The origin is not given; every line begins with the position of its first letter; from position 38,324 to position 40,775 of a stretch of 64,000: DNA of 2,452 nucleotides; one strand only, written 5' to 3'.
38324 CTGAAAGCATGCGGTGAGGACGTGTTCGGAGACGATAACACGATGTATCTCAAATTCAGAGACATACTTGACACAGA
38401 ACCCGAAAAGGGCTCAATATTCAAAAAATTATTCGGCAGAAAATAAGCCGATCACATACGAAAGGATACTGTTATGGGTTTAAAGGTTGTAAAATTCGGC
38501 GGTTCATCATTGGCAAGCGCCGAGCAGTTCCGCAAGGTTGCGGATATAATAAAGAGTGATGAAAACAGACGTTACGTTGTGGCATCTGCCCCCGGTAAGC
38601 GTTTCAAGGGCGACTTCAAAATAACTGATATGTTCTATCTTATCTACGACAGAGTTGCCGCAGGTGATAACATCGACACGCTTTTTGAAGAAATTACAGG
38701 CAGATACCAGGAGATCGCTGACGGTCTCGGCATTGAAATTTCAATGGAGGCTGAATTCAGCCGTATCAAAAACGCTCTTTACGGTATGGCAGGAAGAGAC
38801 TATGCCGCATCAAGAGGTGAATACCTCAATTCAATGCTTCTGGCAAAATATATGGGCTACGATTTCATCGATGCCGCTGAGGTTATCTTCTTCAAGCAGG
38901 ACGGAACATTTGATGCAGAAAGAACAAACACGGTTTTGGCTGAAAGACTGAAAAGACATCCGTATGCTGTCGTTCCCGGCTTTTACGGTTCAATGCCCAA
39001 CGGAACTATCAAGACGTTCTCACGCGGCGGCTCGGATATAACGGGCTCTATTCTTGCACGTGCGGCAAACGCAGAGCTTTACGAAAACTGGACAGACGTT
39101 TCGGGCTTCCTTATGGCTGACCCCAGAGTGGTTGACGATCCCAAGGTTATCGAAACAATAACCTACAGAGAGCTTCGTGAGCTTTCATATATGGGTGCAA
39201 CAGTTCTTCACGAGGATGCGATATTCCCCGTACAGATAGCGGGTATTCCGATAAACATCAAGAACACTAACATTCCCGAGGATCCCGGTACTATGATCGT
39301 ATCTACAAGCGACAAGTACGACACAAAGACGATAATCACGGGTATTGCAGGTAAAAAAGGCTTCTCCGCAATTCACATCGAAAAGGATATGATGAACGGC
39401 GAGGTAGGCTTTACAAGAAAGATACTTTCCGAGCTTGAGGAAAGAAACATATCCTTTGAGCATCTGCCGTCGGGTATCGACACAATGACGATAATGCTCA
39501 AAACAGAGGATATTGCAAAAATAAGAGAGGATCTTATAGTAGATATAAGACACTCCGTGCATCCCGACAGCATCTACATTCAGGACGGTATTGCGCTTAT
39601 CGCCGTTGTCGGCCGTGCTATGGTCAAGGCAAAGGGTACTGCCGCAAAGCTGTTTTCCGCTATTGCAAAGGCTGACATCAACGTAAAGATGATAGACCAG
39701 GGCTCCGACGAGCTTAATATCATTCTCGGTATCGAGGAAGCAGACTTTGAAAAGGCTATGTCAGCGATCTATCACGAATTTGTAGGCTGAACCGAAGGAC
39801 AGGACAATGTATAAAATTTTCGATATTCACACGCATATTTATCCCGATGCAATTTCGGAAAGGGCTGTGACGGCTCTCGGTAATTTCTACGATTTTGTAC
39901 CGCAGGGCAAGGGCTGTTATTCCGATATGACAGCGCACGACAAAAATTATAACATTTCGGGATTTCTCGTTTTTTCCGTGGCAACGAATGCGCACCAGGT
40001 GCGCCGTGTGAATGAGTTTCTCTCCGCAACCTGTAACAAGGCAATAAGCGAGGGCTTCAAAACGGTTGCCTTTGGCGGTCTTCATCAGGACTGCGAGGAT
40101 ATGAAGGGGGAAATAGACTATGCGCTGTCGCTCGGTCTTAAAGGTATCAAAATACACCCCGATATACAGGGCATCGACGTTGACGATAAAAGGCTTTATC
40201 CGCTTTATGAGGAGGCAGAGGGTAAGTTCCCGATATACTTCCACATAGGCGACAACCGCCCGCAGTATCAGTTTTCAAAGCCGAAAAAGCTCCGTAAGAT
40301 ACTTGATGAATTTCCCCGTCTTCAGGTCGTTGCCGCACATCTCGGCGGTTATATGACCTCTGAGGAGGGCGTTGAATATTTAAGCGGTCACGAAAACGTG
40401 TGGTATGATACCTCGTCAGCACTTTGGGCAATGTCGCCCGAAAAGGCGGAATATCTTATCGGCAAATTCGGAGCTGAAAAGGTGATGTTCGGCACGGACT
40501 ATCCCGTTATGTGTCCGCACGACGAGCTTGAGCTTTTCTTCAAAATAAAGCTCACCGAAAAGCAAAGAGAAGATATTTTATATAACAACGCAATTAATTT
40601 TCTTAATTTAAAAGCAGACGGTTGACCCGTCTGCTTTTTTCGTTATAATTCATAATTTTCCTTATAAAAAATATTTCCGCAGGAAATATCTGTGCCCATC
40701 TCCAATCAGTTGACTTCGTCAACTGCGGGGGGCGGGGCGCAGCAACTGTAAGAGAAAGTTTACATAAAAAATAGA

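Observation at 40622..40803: Candidate novel sRNA (copy A): promoter, conserved two-hairpin body and terminator in a convergent intergenic gap with no ORF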

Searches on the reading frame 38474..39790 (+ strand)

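Call 11: search_protein_families(library=pfam, proteins=[window:38474-39790:+])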
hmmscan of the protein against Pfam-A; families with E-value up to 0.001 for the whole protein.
window:38474-39790:+ (438 aa): 4 families
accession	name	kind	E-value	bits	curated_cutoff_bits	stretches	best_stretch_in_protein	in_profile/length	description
PF00696.33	AA_kinase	-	2.7e-34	119.4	24.9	1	4-264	3-234/234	Amino acid kinase family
PF22468.2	ACT_9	-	2.4e-23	82.1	27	1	376-436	1-61/61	ACT domain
PF13840.12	ACT_7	-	7e-09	35.9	27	1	369-432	2-63/65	ACT domain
PF01842.31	ACT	-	2e-07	31.1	27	1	387-430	11-59/66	ACT domain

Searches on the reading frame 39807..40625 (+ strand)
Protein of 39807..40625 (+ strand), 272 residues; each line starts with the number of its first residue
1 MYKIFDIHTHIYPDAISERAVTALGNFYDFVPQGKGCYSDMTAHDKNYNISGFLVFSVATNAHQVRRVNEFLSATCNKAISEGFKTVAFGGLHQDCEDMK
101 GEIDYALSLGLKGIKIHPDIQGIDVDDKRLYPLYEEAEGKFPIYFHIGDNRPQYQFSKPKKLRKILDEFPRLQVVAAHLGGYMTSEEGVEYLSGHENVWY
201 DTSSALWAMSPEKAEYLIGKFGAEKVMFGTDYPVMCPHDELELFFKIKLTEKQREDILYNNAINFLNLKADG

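Call 11: search_protein_families(library=pfam, proteins=[window:39807-40625:+])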
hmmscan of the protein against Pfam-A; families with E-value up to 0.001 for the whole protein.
window:39807-40625:+ (272 aa): 1 family
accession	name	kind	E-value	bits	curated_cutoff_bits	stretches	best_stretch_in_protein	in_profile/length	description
PF04909.20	Amidohydro_2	-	5.5e-26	92.4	26.4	1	6-268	2-289/289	Amidohydrolase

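Call 50: find_encoding_contigs(protein=window:39807-40625:+, flank=3000, max_places=10)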
Protein window:39807-40625:+ (272 aa): 13 contigs read that carry it; 9 places shown.
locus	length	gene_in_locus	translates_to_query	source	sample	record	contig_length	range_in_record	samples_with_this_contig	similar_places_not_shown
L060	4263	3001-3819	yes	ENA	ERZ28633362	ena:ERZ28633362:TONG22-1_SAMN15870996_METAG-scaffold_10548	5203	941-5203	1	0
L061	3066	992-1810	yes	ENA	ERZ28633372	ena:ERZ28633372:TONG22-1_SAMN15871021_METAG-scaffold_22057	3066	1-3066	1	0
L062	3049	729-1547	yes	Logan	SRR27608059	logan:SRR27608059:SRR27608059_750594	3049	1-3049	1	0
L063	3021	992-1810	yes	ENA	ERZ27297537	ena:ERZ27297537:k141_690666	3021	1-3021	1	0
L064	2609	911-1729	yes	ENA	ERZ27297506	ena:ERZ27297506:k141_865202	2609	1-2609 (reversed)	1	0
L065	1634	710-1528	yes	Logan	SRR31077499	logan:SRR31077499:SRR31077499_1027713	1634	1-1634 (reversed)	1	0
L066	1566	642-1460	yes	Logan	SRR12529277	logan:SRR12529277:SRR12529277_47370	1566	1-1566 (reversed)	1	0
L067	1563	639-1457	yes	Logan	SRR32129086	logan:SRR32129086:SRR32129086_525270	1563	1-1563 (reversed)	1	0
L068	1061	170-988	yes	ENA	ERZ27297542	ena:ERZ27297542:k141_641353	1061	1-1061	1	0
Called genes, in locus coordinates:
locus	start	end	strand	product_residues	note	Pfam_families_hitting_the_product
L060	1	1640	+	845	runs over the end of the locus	PF20014:GAP1-M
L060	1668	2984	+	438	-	PF00696:AA_kinase, PF13840:ACT_7 (faint), PF01842:ACT (faint), PF22468:ACT_9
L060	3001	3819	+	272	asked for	PF04909:Amidohydro_2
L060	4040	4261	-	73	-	?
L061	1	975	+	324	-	?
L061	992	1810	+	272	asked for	PF04909:Amidohydro_2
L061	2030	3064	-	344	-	?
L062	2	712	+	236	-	?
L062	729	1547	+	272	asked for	PF04909:Amidohydro_2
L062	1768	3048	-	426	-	?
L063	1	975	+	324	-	?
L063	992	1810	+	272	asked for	PF04909:Amidohydro_2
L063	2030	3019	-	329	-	?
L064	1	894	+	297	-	?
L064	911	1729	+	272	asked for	PF04909:Amidohydro_2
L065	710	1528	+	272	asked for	PF04909:Amidohydro_2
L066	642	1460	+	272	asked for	PF04909:Amidohydro_2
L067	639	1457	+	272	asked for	PF04909:Amidohydro_2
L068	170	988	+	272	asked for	PF04909:Amidohydro_2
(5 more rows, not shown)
